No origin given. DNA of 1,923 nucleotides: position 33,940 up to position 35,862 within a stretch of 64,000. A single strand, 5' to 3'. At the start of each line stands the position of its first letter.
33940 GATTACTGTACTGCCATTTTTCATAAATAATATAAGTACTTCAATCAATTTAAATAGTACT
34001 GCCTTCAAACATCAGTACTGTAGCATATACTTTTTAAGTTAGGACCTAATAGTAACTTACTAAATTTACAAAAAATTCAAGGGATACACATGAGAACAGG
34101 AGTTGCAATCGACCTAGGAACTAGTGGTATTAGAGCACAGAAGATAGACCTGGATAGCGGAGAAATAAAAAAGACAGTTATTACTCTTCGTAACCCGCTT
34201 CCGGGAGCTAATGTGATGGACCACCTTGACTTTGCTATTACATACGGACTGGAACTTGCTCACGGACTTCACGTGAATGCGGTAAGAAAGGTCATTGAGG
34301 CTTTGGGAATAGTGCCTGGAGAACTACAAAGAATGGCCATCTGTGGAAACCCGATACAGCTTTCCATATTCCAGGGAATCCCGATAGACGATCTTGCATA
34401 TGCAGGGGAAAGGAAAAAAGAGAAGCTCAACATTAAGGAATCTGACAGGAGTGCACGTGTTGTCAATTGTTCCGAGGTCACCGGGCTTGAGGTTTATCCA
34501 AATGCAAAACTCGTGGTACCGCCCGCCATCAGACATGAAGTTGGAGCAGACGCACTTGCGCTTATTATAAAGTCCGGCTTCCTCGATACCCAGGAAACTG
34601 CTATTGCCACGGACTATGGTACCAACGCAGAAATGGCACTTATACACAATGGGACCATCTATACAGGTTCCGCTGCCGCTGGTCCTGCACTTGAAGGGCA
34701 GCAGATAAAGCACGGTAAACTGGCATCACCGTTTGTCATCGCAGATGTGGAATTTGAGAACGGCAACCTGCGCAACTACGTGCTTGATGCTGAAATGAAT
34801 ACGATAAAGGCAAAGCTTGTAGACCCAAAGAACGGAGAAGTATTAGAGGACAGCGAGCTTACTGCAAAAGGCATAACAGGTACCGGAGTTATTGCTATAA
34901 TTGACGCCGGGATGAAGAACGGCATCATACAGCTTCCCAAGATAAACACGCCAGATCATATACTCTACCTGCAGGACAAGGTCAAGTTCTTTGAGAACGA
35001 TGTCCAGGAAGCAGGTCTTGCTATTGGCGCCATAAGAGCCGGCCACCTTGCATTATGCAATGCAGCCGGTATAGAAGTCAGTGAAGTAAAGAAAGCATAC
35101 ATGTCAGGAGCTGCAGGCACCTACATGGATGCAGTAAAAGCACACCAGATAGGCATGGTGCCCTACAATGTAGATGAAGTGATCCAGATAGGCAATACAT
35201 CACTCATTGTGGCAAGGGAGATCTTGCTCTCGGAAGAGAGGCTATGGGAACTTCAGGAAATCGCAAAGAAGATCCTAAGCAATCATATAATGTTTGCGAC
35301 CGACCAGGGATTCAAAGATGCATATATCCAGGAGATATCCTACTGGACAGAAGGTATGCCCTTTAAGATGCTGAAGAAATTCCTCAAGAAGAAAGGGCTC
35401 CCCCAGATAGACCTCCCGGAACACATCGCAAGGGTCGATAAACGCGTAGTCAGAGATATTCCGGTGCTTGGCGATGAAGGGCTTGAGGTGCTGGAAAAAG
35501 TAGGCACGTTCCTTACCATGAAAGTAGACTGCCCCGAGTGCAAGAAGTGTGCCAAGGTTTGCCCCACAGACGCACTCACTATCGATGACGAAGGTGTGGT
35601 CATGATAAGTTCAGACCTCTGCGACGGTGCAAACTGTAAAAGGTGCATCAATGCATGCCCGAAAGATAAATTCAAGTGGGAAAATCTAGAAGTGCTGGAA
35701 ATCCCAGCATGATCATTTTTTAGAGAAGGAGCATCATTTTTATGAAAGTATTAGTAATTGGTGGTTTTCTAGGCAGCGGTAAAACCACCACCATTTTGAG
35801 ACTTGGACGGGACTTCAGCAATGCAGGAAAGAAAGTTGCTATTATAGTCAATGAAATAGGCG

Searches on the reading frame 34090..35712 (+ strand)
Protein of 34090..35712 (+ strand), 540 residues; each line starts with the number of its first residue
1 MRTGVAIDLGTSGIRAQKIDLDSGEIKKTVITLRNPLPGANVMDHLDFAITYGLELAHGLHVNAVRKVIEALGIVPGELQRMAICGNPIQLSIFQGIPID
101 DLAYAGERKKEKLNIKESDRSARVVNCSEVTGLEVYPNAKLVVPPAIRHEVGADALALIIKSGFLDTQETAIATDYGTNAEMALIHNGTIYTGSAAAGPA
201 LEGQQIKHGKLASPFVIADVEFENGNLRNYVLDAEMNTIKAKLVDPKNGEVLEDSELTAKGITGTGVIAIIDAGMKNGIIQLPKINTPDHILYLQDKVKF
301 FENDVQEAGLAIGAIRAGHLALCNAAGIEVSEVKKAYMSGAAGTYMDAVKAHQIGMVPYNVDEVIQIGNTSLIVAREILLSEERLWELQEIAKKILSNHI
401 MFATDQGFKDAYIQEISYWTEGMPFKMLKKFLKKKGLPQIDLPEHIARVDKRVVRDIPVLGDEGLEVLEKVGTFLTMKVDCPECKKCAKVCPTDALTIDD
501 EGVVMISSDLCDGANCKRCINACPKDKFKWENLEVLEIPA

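Call 33: find_encoding_contigs(protein=window:34090-35712:+, flank=10000, max_places=1)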
Protein window:34090-35712:+ (540 aa): 5 contigs read that carry it; 1 place shown.
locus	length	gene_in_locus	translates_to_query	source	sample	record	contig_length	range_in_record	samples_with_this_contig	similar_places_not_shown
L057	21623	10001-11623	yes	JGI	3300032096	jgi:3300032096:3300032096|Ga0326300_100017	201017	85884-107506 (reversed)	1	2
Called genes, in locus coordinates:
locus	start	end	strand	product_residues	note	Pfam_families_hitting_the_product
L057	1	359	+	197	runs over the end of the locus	PF01810:LysE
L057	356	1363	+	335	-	PF18093:Trm5_N, PF25133:TYW2_N_2, PF02475:TRM5-TYW2_MTfase, PF05175:MTS, PF13649:Methyltransf_25 (faint), PF13847:Methyltransf_31 (weak)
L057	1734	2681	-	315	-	PF27252:AF_1314_C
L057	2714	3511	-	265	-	PF01966:HD (weak)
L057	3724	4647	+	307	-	PF05552:MS_channel_1st_1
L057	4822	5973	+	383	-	PF00155:Aminotran_1_2, PF01041:DegT_DnrJ_EryC1 (weak)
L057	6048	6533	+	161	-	PF01325:Fe_dep_repress, PF02742:Fe_dep_repr_C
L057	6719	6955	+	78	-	PF04023:FeoA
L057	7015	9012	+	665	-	PF01926:MMR_HSR1, PF02421:FeoB_N, PF17910:FeoB_Cyto, PF07670:Gate, PF07664:FeoB_C, PF07670:Gate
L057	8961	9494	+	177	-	PF27307:MJ0565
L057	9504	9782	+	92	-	PF09012:FeoC (weak)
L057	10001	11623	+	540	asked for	PF17651:Raco_middle, PF14574:RACo_C_ter, PF12838:Fer4_7 (weak), PF25160:LdpA_Fe-S-bd (weak)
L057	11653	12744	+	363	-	PF02492:cobW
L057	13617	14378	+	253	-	PF02607:B12-binding_2, PF02310:B12-binding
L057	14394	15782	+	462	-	PF12176:MtaB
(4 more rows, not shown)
